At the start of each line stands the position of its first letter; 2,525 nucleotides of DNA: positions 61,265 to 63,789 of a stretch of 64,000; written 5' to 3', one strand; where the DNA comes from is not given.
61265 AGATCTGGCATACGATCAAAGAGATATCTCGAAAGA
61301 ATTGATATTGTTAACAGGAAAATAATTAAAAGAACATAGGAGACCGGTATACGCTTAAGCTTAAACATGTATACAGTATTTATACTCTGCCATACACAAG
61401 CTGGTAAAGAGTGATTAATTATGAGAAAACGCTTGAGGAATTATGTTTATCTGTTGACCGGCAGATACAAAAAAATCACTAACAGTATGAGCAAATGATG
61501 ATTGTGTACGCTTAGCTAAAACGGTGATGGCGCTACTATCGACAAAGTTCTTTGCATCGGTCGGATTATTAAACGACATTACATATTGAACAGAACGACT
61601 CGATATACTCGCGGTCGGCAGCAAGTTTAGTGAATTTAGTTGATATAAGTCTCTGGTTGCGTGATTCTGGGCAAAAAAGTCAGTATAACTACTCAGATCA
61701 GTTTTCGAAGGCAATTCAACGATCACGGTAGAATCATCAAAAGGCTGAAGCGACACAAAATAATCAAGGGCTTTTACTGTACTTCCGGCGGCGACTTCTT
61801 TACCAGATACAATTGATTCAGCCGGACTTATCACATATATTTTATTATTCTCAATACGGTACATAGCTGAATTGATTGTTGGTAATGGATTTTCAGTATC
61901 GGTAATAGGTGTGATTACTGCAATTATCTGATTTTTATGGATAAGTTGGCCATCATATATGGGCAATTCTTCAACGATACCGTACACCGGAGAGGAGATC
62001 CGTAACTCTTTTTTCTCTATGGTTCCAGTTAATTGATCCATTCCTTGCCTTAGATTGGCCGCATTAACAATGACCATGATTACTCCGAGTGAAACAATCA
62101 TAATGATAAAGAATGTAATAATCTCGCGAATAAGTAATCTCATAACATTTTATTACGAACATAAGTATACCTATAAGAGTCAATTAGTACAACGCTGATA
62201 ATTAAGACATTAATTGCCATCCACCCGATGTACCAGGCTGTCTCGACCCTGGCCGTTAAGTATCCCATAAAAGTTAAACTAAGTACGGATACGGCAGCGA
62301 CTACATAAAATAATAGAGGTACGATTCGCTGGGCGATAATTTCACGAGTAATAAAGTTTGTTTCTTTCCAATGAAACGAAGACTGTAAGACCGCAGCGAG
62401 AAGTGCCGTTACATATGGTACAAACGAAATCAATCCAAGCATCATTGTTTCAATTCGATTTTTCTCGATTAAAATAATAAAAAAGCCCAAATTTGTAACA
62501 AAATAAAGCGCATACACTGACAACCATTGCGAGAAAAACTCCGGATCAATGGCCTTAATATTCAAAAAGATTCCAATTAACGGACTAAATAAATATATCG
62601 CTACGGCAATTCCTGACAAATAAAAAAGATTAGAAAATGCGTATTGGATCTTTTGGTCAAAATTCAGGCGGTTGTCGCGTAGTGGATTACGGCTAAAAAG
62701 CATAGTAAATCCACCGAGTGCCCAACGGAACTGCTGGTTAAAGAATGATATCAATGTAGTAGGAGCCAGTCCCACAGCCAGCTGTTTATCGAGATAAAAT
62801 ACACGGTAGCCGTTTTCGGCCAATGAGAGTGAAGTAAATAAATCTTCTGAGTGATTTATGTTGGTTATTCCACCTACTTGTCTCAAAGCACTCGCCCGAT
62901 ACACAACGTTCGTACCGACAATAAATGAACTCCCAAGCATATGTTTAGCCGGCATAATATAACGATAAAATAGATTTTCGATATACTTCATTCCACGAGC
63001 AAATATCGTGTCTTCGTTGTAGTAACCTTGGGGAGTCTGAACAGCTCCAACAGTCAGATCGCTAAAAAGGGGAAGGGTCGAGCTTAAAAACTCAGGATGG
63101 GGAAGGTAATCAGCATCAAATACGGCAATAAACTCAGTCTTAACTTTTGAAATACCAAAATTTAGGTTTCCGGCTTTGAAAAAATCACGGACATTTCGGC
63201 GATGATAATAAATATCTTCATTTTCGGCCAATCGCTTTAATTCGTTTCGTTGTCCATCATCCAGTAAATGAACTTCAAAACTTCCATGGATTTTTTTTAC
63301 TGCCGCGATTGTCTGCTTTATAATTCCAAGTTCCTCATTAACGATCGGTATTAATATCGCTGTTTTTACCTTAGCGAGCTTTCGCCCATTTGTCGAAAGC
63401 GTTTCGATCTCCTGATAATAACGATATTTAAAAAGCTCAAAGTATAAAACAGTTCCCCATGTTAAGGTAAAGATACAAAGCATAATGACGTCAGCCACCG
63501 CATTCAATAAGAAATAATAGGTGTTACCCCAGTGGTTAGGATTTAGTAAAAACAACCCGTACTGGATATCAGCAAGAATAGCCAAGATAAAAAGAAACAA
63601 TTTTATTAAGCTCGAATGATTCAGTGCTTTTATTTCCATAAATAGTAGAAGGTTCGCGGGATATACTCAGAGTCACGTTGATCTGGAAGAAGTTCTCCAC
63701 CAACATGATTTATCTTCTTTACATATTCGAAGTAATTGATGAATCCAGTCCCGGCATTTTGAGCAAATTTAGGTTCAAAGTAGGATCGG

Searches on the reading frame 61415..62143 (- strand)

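Call 73: search_protein_families(library=pfam, proteins=[window:61415-62143:-], max_evalue=0.01)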
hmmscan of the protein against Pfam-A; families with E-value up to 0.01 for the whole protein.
window:61415-62143:- (242 aa): 3 families
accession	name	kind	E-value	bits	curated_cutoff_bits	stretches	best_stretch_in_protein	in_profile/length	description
PF13533.13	Biotin_lipoyl_2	-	0.00081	19.6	29.8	1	48-78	2-32/32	Biotin-lipoyl like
PF00364.28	Biotin_lipoyl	-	0.0029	17.9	22.1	0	44-77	40-73/73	Biotin-requiring enzyme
PF16576.10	HlyD_D23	-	0.0038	17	30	0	44-78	106-140/214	Barrel-sandwich domain of CusB or HlyD membrane-fusion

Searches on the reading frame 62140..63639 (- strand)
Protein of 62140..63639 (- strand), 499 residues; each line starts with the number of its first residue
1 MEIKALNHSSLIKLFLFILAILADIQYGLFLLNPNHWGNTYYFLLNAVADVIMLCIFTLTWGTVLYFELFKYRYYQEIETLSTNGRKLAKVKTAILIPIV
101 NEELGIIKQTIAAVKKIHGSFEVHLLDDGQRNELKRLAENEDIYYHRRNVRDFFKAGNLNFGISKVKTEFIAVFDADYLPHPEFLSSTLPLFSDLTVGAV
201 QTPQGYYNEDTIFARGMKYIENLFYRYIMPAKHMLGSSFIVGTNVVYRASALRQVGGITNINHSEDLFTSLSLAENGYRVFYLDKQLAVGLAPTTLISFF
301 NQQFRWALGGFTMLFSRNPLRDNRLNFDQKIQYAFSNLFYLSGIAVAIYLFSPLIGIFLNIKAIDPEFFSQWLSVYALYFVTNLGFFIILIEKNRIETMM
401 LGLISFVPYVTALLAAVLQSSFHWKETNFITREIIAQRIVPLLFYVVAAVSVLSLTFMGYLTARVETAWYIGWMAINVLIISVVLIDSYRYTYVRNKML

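Call 69: find_encoding_contigs(protein=window:62140-63639:-, flank=10000, max_places=1)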
Protein window:62140-63639:- (499 aa): no gene with exactly this product is on record in the collection.

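Call 73: search_protein_families(library=pfam, proteins=[window:62140-63639:-], max_evalue=0.01)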
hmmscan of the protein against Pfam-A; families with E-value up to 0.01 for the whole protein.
window:62140-63639:- (499 aa): 6 families
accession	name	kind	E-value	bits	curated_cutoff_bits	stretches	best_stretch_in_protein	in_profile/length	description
PF13632.12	Glyco_trans_2_3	-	3.7e-23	82.8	27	1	171-381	2-191/198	Glycosyl transferase family group 2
PF13641.12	Glyco_tranf_2_3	-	2.7e-21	77.1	27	1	94-308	4-229/230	Glycosyltransferase like family 2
PF00535.33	Glycos_transf_2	-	2.8e-20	73.3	23.3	1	95-255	2-167/168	Glycosyl transferase family 2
PF13506.12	Glyco_transf_21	-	1.5e-13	51.1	21.7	1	155-307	18-173/174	Glycosyl transferase family 21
PF03552.20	Cellulose_synt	-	3.7e-07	29.5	24.7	1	263-381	422-544/722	Cellulose synthase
PF10111.15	Glyco_tranf_2_2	-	0.0011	18.9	27.3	1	95-258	2-181/276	Glycosyltransferase like family 2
